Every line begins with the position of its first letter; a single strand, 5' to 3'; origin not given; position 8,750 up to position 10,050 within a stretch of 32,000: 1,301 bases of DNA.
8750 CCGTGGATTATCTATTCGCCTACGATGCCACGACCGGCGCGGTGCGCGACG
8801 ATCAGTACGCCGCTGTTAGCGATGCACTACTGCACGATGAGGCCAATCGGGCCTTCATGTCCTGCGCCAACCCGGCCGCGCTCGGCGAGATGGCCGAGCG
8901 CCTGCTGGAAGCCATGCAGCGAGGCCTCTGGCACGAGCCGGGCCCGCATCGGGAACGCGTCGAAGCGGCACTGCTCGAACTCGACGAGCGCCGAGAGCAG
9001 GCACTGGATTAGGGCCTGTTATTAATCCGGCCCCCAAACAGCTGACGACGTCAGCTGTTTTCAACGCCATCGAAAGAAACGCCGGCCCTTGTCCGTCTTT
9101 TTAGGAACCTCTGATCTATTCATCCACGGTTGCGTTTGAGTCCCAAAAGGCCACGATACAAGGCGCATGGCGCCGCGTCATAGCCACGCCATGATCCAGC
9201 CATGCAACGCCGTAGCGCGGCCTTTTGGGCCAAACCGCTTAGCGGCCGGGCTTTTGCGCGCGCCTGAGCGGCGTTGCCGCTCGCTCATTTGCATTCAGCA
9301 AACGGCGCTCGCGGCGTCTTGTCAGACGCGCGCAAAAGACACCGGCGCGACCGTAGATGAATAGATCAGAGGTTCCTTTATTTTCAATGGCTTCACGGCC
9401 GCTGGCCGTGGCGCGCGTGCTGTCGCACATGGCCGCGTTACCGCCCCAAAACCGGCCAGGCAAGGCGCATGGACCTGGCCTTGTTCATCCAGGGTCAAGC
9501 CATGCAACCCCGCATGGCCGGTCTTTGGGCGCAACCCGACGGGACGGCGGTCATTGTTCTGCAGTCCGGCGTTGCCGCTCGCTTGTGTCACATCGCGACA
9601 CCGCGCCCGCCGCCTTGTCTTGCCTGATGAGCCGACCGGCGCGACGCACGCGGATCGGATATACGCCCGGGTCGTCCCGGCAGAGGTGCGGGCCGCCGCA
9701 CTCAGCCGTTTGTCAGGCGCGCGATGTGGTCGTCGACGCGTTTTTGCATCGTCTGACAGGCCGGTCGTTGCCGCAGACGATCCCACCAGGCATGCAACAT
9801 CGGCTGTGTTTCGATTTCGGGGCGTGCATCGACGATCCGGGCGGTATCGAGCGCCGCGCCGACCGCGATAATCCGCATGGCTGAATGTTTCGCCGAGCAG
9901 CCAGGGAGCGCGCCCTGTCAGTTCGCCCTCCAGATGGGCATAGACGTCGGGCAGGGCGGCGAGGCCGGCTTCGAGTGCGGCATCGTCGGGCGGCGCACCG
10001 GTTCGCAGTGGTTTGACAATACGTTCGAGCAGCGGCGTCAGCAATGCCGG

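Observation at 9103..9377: ~275-bp element with 22-27-nt terminal inverted repeats that folds into a three-way structure (MITE-like)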

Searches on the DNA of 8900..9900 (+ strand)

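Call 5: search_rna_families(source=window, start=8900, end=9900, threshold=evalue, max_evalue=10)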
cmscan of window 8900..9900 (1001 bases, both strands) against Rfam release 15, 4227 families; matches with E-value up to 10: 6.
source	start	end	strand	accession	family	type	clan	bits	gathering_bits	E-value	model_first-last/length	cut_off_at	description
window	9667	9708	-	RF01068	Guanidine-II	Cis-reg; riboswitch;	-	19.6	32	0.22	1-48/48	no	Guanidine-II riboswitch aptamer (mini-ykkC)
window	9452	9521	-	RF03373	mir-3170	Gene; miRNA;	-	18.1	98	1.2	1-77/77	no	mir-3170 microRNA precursor family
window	9519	9600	+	RF01698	Chloroflexi-1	Gene; sRNA;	-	15.7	80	3.7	1-84/84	no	Chloroflexi-1 RNA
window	9235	9293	-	RF01079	RF_site3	Cis-reg; frameshift_element;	-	15.5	50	8.6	1-39/39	no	Putative RNA-dependent RNA polymerase ribosomal frameshift site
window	8926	8975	-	RF01531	TB10Cs3H1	Gene; snRNA; snoRNA; HACA-box;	-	14.8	40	9.9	1-62/62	no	Trypanosomatid snoRNA TB10Cs3H1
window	9235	9271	+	RF02602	BASRCI414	Gene; sRNA;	-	13.1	270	1.7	65-100/229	no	Brucella sRNA CI414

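Call 14: search_dna_similar(query=window:9090-9390:+, collection=plasmids, mode=distant, max_evalue=0.01, max_rows=40)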
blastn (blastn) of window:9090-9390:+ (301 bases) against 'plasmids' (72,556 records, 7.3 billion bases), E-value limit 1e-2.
No match.

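Call 27: search_dna_similar(query=window:9101-9130:+, collection=plasmids, mode=distant, max_evalue=10, max_rows=30)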
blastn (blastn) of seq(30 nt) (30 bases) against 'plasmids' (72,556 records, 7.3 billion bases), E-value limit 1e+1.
Records with a match: 11; places in all: 11; records where one place covers at least 80% of the query: 0.
Best place of each record, by identity: >=99% 1; 95-99% 6; 90-95% 4.
By first word of the organism name: Acinetobacter 5; Rhizobium 4; Microbulbifer 1; Caballeronia 1.
By predicted mobility (MOB-suite, as given by PLSDB): non-mobilizable 9; mobilizable 2.
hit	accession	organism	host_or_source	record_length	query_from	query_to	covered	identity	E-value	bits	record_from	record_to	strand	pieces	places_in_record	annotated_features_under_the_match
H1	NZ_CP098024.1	Microbulbifer sp. MI-G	Pure culture,sponge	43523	3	23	70%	95.2%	2e+0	35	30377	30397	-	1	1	none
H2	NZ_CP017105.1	Rhizobium gallicum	Phaseolus vulgaris,Whole ...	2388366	3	24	73%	90.9%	5e+0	32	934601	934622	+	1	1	none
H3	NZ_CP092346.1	Rhizobium gallicum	Phaseolus vulgaris,Cell culture,nodule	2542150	3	24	73%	90.9%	5e+0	32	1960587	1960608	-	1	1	none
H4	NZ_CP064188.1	Rhizobium sp. 007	Onobrychis viciifolia,cell culture,root ...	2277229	3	24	73%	90.9%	5e+0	32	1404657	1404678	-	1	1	none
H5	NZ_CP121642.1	Rhizobium sp. CC1099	Onobrychis viciifolia,cell culture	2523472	3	24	73%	90.9%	5e+0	32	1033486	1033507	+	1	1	none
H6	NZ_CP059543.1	Acinetobacter baumannii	paper mill kaolin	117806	11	30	67%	95.0%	5e+0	33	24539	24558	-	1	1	restriction endonuclease subunit S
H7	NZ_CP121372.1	Acinetobacter baumannii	mixed culture,wastewater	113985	11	30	67%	95.0%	5e+0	33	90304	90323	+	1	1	restriction endonuclease subunit S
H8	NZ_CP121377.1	Acinetobacter baumannii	mixed culture,wastewater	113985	11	30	67%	95.0%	5e+0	33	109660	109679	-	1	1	restriction endonuclease subunit S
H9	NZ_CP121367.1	Acinetobacter baumannii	mixed culture,wastewater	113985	11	30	67%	95.0%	5e+0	33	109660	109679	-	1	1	restriction endonuclease subunit S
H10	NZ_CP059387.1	Acinetobacter baumannii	Homo sapiens,mixed culrure,respiratory ...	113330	11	30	67%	95.0%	5e+0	33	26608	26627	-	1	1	restriction endonuclease subunit S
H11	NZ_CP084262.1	Caballeronia sp. SL2Y3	Jalysus wickhami,Cell culture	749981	12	28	57%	100.0%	5e+0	32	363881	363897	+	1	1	none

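Call 84: build_rna_model(alignment_id=A5)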
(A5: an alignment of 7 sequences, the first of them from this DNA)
Model R1 built from alignment A5 (7 sequences, 127 columns); structure: RNAalifold consensus.
model positions 114; base pairs 37; branch points 0; effective number of sequences 1.05; information 0.591 bits per position. Calibrated on 0.2 Mb of random sequence (short: E-values are rough).
structure used (alignment columns):
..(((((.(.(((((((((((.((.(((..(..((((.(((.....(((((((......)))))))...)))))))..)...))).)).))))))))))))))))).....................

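Call 85: search_with_rna_model(model_id=R1, source=window, filters=off, max_evalue=1, show_alignments=4)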
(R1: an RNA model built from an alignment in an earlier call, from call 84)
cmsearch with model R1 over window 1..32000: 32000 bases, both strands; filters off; matches with E-value up to 1: 18.
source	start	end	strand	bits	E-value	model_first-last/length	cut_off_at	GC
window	9132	9245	+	122.4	1.4e-28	1-114/114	no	0.62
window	9435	9545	+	51.1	8.4e-11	1-114/114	no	0.66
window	9235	9348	-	49.2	2.5e-10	1-114/114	no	0.68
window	9142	9229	-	22.2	0.0013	11-98/114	no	0.64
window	27327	27427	-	15.1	0.077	1-114/114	no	0.65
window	27052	27107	-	14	0.15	1-114/114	no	0.75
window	9015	9117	-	14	0.15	1-114/114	no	0.51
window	3750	3858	+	12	0.45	1-114/114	no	0.69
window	2133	2170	+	11.9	0.5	1-114/114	no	0.71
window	27670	27732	-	11.8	0.52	1-114/114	no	0.71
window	10425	10488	-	11.6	0.57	1-114/114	no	0.7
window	27057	27116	+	11.3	0.67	1-114/114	no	0.73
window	1956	2047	-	11.2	0.74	1-114/114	no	0.73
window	10675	10784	-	11.1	0.76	1-114/114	no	0.66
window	3445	3485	+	11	0.82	1-114/114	no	0.71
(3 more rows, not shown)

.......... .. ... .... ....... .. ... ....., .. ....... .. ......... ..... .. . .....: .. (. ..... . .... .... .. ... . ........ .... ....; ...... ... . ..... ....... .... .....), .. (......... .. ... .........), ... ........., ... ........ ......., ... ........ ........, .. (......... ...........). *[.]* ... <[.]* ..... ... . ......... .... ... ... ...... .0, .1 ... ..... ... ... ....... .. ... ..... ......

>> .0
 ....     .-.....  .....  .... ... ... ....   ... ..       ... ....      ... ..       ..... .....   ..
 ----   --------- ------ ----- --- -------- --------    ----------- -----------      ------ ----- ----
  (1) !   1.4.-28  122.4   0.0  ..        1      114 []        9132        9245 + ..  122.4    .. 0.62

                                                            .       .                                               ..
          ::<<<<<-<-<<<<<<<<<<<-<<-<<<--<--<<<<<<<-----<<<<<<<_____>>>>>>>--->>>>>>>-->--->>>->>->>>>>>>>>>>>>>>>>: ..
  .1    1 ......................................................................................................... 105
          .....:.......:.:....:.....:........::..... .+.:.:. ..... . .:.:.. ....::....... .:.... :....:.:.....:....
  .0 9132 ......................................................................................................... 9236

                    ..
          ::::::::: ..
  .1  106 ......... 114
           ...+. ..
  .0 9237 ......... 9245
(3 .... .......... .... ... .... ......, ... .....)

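Call 86: search_with_rna_model(model_id=R1, sources=[L001, L002, L003, L004, L005, L006, L007, L008, L009, L010, L011, L012, L013, L014, L015, L016, L017, L018, L019, L020, L021, L022, L023, L024, L025, L026, L027, L028, L029, L030, L031, L032, L033, L034, L035, L036, L037, L038, L039, L040, L041, L042, L043, L044, L045, L046, L047, L048, L049, L050, L051, L052, L053, L054, L055, L056, L057, L058, L059, L060, L061, L062, L063, L064, L065, L066, L067, L068, L069, L070, L071, L072, L073, L074, L075, L076, L077, L078, L079, L080, L081, L082, L083, L084, L085, L086, L087, L088, L089, L090, L091, L092, L093, L094, L095, L096, L097, L098, L099, L100], max_evalue=0.01)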
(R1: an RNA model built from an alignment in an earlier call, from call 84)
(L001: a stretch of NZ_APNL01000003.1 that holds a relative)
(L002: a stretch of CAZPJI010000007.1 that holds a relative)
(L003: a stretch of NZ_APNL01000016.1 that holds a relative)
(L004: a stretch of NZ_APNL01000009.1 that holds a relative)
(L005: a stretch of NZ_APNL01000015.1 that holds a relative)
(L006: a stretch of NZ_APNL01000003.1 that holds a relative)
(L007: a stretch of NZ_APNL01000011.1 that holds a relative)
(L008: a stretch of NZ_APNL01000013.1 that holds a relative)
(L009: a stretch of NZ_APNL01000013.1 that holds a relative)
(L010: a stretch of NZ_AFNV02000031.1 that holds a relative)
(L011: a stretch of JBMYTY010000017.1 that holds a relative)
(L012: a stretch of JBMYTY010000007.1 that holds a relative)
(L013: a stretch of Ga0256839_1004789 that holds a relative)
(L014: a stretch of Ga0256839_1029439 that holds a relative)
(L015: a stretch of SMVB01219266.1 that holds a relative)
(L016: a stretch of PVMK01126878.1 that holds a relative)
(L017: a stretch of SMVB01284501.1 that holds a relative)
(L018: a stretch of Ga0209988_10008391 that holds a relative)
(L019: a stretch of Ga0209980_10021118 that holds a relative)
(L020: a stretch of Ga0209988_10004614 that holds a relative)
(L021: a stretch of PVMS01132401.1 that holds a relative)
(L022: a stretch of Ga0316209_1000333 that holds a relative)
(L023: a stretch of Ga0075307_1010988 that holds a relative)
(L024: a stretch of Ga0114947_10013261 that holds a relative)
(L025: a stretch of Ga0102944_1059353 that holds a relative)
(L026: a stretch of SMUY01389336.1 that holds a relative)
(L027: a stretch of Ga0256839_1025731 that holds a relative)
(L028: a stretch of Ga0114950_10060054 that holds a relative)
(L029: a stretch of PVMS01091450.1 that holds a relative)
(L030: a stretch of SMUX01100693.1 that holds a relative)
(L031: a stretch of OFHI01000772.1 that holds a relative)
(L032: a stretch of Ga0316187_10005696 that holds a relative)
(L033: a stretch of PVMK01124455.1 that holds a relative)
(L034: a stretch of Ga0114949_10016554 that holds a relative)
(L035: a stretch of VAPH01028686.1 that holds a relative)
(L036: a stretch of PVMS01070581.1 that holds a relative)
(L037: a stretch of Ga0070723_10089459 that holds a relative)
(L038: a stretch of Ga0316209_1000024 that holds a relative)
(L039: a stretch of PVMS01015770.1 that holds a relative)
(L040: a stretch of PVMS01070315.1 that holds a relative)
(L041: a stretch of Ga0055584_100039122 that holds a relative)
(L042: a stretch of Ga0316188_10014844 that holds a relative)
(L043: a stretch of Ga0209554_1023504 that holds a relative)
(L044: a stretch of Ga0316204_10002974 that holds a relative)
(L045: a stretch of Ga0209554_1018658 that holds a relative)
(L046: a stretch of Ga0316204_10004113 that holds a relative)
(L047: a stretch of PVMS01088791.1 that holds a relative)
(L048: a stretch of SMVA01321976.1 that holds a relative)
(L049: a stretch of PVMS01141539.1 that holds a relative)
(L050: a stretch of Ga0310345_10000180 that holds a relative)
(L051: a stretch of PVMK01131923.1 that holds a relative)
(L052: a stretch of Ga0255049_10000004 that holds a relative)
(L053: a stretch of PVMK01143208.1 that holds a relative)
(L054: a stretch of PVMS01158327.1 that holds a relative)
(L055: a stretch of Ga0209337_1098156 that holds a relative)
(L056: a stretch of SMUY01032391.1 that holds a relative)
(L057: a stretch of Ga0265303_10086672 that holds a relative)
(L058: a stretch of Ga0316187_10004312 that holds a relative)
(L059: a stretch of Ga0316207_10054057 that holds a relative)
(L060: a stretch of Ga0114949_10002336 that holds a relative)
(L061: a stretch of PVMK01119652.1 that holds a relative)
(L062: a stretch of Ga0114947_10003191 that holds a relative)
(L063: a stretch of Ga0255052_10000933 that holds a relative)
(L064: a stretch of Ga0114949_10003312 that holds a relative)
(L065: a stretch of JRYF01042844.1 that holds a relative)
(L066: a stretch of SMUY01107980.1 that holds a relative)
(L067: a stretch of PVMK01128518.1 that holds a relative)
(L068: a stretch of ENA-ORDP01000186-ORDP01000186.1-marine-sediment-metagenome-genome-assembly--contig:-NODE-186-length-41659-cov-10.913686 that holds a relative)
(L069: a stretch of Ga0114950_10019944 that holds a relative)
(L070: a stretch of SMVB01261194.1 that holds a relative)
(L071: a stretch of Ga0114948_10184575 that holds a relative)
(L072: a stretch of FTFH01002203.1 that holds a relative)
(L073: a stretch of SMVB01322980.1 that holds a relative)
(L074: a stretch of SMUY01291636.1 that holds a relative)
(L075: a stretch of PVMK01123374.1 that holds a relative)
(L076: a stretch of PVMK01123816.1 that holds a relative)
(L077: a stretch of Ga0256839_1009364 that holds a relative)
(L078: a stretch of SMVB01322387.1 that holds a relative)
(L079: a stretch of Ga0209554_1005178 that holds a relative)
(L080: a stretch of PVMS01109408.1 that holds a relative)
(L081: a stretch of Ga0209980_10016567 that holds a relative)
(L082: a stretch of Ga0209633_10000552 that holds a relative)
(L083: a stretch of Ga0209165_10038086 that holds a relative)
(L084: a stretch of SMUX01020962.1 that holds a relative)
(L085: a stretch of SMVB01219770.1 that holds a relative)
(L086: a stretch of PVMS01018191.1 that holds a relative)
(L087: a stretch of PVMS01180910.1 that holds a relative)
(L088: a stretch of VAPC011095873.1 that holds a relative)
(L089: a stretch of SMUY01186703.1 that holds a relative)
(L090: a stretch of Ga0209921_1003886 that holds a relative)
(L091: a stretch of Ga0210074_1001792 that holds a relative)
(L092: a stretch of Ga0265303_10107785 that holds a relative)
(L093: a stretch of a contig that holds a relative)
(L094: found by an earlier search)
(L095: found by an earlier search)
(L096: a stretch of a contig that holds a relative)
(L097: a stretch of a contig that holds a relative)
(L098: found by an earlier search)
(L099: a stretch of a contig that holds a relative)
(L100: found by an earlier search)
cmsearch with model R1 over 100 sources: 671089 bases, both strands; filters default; matches with E-value up to 0.01: 68.
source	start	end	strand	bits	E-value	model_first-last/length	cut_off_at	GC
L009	2751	2864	+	125.7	4.5e-28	1-114/114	no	0.61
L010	7042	7155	+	125.7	4.5e-28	1-114/114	no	0.61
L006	161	274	+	125.1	6.6e-28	1-114/114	no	0.61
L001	2054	2167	-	124.5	9e-28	1-114/114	no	0.62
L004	2757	2870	-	122.3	3.3e-27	1-114/114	no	0.62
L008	1692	1805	-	122.2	3.3e-27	1-114/114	no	0.61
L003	65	178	-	118.6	2.6e-26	1-114/114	no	0.61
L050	1233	1346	-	118.5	2.8e-26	1-114/114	no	0.64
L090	2014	2127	-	118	3.7e-26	1-114/114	no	0.68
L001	1392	1506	+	116.3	1e-25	1-114/114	no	0.71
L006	4428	4542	-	114.6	2.7e-25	1-114/114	no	0.71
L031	861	974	-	114.4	3e-25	1-114/114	no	0.68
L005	7639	7752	-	102.9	2.2e-22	1-114/114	no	0.61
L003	6525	6637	-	72.9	6.5e-15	1-114/114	no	0.67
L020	1198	1309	-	65.9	3.6e-13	1-114/114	no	0.66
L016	1147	1255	+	56.6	7.6e-11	1-114/114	no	0.47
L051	13971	14079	-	54.6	2.3e-10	1-114/114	no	0.44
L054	3074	3182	+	50.5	2.4e-09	1-114/114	no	0.43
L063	3818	3926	-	49.8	3.7e-09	1-114/114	no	0.46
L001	1951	2064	+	49.6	4.1e-09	1-114/114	no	0.69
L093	4218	4326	-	48.2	9.4e-09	1-114/114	no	0.43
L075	3853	3961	+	48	1e-08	1-114/114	no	0.45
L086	14204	14312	-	47.9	1.1e-08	1-114/114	no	0.46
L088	15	120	+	47.9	1.1e-08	1-114/114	no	0.46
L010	7145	7258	-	47.7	1.2e-08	1-114/114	no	0.67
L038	8668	8778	-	47.4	1.4e-08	1-114/114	no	0.47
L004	2654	2767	+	45.3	4.8e-08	1-114/114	no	0.68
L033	5050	5153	+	45.3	4.9e-08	1-114/114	no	0.51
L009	2854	2967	-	45.1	5.5e-08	1-114/114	no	0.68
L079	2142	2249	-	44.7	6.9e-08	1-114/114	no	0.48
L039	14749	14857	-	44.6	7.3e-08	1-114/114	no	0.44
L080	27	135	-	44.6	7.3e-08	1-114/114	no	0.44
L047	5144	5252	+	44.6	7.5e-08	1-114/114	no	0.43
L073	1419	1523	-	44.3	8.7e-08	1-114/114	no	0.44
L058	2692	2802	-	44.2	9.1e-08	1-114/114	no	0.45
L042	3231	3339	-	43.9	1.1e-07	1-114/114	no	0.45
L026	1899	2006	+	43.8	1.1e-07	1-114/114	no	0.42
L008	1589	1702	+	43.6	1.3e-07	1-114/114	no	0.68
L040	590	698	-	43.5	1.4e-07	1-114/114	no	0.42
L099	1436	1546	-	43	1.9e-07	1-114/114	no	0.44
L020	2458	2566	+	42.9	1.9e-07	1-114/114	no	0.44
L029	5976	6084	-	42.6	2.3e-07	1-114/114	no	0.43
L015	2437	2545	+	42.2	2.8e-07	1-114/114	no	0.41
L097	23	131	-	41.7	4e-07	1-114/114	no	0.43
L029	786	890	-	41.5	4.4e-07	1-114/114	no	0.44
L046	3476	3584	+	41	5.7e-07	1-114/114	no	0.4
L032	1541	1649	+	40.8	6.3e-07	1-114/114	no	0.43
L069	898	1006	-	40.6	7.3e-07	1-114/114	no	0.42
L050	1119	1232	+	40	1e-06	1-114/114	no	0.63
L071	1348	1456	+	39.8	1.2e-06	1-114/114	no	0.43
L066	4408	4516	-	39.1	1.7e-06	1-114/114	no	0.43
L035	1804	1912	+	39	1.9e-06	1-114/114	no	0.39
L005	7536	7649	+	38.8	2e-06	1-114/114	no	0.68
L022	1381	1507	+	36.6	7e-06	1-114/114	no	0.46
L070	138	245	-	36.3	8.6e-06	1-114/114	no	0.56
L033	5143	5250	-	36.2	8.8e-06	1-114/114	no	0.56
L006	153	266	-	35.2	1.6e-05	1-114/114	no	0.63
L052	1595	1703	+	34.9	1.9e-05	1-114/114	no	0.46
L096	1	94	+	33.8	3.5e-05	16-114/114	5'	0.47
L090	2022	2135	+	32.3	8.4e-05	1-114/114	no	0.68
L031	869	982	+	32.3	8.6e-05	1-114/114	no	0.66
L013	6516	6642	+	31.7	0.00012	1-114/114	no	0.47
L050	1241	1354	+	28.7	0.00067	1-114/114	no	0.63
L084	267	371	+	28.6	0.00069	1-114/114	no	0.49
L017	1469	1558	-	26.8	0.002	20-114/114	5'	0.48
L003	73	186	+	26.4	0.0025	1-114/114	no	0.61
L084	5745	5855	+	24.5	0.0073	1-114/114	no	0.62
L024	2011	2134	-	24.3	0.0084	1-114/114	no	0.46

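Call 87: search_with_rna_model(model_id=R1, sources=[L101, L102, L103, L104, L105, L106, L107, L108, L109, L110, L111, L112, L113, L114, L115, L116, L117, L118, L119, L120, L121, L122, L123, L124, L125, L126, L127, L128, L129, L130, L131, L132, L133, L134, L135], max_evalue=0.01)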
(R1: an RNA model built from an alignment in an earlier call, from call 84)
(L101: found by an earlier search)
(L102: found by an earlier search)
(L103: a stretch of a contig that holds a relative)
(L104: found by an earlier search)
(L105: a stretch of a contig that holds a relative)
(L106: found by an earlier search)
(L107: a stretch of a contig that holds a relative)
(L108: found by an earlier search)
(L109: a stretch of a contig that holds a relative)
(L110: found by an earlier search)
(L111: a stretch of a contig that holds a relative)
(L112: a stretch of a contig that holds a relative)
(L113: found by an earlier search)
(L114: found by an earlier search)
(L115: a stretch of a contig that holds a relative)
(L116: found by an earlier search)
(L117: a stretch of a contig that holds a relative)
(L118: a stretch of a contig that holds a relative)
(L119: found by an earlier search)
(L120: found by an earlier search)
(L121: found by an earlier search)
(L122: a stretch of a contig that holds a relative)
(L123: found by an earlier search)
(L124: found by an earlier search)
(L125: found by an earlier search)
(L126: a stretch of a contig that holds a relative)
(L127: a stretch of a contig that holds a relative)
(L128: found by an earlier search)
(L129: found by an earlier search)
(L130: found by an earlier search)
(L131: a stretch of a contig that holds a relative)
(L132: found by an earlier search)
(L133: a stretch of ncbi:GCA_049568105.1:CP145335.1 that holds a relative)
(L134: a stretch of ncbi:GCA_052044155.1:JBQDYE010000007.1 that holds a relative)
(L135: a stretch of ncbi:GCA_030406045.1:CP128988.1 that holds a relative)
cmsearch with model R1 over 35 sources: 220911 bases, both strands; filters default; matches with E-value up to 0.01: 14.
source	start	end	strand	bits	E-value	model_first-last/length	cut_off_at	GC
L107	3029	3141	+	75.9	3.8e-16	1-114/114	no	0.67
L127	8651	8757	-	50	1.1e-09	1-114/114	no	0.47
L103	152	260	-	48.7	2.3e-09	1-114/114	no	0.43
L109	10486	10590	+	46.8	6.8e-09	1-114/114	no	0.43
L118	6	114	+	45.5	1.4e-08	1-114/114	no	0.44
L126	5246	5356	-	45.3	1.6e-08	1-114/114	no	0.47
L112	60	168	+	43.8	3.8e-08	1-114/114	no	0.45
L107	3021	3133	-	43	6e-08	1-114/114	no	0.66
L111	5351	5462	+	42.9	6.4e-08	1-114/114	no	0.53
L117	1245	1353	+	41.4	1.5e-07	1-114/114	no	0.42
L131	7154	7261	+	40.3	2.8e-07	1-114/114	no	0.45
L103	3647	3757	-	39.4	4.8e-07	1-114/114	no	0.61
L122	7020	7105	-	39.1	5.7e-07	11-98/114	no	0.4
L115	1706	1829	+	24.3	0.0028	1-114/114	no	0.46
